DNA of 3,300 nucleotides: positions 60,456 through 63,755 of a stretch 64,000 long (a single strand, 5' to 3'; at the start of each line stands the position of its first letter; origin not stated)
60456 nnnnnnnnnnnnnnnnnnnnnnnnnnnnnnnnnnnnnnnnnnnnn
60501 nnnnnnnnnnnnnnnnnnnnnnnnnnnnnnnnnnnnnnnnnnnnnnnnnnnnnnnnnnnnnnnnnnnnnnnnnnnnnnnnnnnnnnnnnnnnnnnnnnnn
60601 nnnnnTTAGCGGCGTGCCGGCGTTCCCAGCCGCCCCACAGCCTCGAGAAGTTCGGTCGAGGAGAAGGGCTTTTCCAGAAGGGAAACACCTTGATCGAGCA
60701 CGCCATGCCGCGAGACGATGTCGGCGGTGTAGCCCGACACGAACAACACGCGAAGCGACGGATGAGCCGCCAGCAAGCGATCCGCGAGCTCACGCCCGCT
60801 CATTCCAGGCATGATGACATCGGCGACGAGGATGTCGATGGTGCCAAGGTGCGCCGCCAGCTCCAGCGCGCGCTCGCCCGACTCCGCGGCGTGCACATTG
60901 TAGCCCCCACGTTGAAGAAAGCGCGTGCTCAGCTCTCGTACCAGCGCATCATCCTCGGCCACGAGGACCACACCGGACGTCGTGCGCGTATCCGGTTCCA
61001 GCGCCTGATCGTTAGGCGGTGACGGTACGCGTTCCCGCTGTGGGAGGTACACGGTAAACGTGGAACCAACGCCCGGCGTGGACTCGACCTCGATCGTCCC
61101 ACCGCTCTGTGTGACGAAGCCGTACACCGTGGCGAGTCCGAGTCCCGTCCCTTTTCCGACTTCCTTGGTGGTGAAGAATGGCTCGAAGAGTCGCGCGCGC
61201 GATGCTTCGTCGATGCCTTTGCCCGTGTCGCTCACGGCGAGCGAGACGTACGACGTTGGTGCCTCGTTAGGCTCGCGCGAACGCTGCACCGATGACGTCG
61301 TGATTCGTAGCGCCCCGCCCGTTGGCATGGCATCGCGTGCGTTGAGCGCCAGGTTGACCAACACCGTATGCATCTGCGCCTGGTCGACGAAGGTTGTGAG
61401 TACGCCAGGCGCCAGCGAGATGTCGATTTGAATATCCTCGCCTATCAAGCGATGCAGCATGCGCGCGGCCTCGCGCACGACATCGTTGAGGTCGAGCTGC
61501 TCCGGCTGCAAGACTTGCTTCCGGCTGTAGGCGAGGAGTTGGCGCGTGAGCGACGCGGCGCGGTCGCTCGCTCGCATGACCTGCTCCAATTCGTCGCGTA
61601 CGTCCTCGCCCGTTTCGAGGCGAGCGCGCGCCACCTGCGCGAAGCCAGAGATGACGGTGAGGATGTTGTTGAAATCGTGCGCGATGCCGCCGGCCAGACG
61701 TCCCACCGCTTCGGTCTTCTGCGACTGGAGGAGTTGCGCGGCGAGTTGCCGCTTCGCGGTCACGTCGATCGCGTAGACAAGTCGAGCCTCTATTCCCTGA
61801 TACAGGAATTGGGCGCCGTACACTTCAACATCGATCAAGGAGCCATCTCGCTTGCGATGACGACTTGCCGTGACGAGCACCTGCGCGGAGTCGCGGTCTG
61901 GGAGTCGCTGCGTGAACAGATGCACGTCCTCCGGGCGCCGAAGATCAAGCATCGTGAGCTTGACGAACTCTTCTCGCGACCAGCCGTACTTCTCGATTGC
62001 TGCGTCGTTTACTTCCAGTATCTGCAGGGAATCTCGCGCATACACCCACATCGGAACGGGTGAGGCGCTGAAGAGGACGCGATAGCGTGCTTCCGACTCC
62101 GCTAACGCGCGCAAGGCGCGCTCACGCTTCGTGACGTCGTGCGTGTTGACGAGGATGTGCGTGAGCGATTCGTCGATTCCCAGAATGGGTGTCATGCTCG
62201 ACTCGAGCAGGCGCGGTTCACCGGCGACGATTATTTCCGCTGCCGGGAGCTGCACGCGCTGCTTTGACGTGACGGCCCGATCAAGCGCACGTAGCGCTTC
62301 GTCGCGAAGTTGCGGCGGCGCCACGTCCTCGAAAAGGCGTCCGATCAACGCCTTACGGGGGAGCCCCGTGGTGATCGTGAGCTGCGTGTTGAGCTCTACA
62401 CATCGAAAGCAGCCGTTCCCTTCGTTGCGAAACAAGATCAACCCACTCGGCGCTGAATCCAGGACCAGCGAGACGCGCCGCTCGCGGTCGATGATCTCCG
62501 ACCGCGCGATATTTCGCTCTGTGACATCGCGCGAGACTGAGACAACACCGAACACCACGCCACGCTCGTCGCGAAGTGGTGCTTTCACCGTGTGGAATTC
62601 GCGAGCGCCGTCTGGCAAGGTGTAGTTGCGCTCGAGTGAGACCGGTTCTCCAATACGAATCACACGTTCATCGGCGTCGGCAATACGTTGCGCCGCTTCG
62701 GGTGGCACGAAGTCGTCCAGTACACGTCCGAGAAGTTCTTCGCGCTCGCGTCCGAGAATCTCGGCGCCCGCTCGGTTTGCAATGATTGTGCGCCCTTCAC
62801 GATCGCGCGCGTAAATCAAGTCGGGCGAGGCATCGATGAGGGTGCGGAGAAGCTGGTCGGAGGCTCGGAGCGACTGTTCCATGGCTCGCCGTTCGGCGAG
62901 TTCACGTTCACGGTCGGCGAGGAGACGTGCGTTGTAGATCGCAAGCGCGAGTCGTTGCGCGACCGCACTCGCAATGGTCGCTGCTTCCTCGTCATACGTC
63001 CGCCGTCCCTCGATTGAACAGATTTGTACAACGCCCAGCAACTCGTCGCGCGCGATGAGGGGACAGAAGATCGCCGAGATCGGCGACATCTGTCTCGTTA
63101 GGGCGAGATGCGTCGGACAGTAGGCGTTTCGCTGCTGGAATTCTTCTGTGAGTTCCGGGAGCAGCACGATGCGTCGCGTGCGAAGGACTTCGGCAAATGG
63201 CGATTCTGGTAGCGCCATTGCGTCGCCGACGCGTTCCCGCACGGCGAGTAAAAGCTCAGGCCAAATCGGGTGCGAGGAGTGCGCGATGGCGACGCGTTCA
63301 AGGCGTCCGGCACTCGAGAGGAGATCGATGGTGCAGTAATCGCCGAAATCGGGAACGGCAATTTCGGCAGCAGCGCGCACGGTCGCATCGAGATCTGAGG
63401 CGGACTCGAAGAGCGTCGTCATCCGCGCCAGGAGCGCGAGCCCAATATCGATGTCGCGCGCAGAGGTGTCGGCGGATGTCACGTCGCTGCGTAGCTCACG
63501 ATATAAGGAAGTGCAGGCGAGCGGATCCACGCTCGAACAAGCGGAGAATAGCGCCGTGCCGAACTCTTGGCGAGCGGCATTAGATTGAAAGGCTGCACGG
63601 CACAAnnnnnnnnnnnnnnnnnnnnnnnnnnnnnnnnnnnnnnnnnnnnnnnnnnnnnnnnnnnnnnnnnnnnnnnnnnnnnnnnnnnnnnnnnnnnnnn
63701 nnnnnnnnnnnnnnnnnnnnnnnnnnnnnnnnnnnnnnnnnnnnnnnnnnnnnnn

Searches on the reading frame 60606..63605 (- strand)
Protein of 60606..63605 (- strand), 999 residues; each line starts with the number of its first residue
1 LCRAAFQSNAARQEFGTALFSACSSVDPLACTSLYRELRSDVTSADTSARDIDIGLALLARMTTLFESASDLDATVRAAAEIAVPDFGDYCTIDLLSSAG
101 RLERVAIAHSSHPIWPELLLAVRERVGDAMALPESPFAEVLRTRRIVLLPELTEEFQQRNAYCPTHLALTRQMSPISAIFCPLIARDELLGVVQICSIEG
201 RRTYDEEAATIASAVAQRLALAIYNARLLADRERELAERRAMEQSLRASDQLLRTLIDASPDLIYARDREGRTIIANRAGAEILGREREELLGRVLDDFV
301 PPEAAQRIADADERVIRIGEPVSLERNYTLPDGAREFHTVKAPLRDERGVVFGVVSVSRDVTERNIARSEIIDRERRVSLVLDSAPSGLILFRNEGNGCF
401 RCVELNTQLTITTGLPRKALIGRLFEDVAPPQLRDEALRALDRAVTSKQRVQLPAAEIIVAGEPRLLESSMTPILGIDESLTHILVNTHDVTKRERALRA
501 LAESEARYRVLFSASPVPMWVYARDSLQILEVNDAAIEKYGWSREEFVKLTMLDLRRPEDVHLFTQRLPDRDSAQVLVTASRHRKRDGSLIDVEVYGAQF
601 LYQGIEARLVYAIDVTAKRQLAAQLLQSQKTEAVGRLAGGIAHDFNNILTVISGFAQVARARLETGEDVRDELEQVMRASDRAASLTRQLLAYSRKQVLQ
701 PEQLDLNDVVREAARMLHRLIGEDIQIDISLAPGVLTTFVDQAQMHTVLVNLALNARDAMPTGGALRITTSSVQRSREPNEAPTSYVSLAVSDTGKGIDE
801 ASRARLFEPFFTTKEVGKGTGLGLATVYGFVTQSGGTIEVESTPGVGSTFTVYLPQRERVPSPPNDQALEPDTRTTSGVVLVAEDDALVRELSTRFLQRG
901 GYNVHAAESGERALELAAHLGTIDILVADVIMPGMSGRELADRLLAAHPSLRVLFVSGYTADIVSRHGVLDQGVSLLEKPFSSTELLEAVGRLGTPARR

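Call 6: search_protein_families(library=ncbifam, proteins=[window:60606-63605:-])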
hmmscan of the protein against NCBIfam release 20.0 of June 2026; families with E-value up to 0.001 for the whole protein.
window:60606-63605:- (999 aa): 121 families (the best 25 are shown)
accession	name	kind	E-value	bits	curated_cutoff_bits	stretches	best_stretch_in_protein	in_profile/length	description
NF046020.1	HisKinCckABruc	equivalog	8.7e-115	384.5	1000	1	605-990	451-863/868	cell cycle histidine kinase CckA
NF010076.0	PRK13557.1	subfamily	1.7e-101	340.3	631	1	612-990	141-529/540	histidine kinase famiy protein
NF046026.1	HisKinCckACaul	equivalog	3.7e-97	326.1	1000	1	600-990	268-672/678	cell cycle histidine kinase CckA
NF010411.0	PRK13837.1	equivalog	2.1e-74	250.9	647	1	616-990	432-808/828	two-component system VirA-like sensor kinase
NF052574.1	HisKinEspCMyxo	equivalog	3.8e-64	217.2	1200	2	522-990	303-779/785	serine histidine kinase EspC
NF008468.0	PRK11360.1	equivalog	5.4e-64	216.6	646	2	607-858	369-610/616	two-component system sensor histidine kinase AtoS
NF052573.1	HisKinEspAMyxo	equivalog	9.2e-55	186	1400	2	498-995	245-751/755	serine histidine kinase EspA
NF008302.0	PRK11091.1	equivalog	1.1e-52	179.2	838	2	490-990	139-639/779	aerobic respiration two-component sensor histidine kinase ArcB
NF007688.0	PRK10364.1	equivalog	5.3e-43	147.4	479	1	614-857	220-452/460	two-component system sensor histidine kinase ZraS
TIGR00229.1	sensory_box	domain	5.8e-41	139.5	22.9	3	247-369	1-124/126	PAS domain S-box protein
NF046044.1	PnpS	equivalog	5.9e-36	124.3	400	1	528-855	76-390/390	two-component system histidine kinase PnpS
TIGR02916.1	PEP_his_kin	equivalog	6.8e-33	114.2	300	1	617-855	458-679/679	XrtA/PEP-CTERM system histidine kinase PrsK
NF047466.1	hybrid_RR_LvrB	exception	5.1e-32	111.5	500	1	618-855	136-375/377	hybrid histidine kinase/response regulator LvrB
NF038348.1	T2SS_HK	subfamily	5.7e-30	104.3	450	1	741-857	468-574/574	histidine kinase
TIGR02956.1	TMAO_torS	equivalog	6.7e-29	100.6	676.5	1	699-990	532-816/967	TMAO reductase system sensor histidine kinase/response regulator TorS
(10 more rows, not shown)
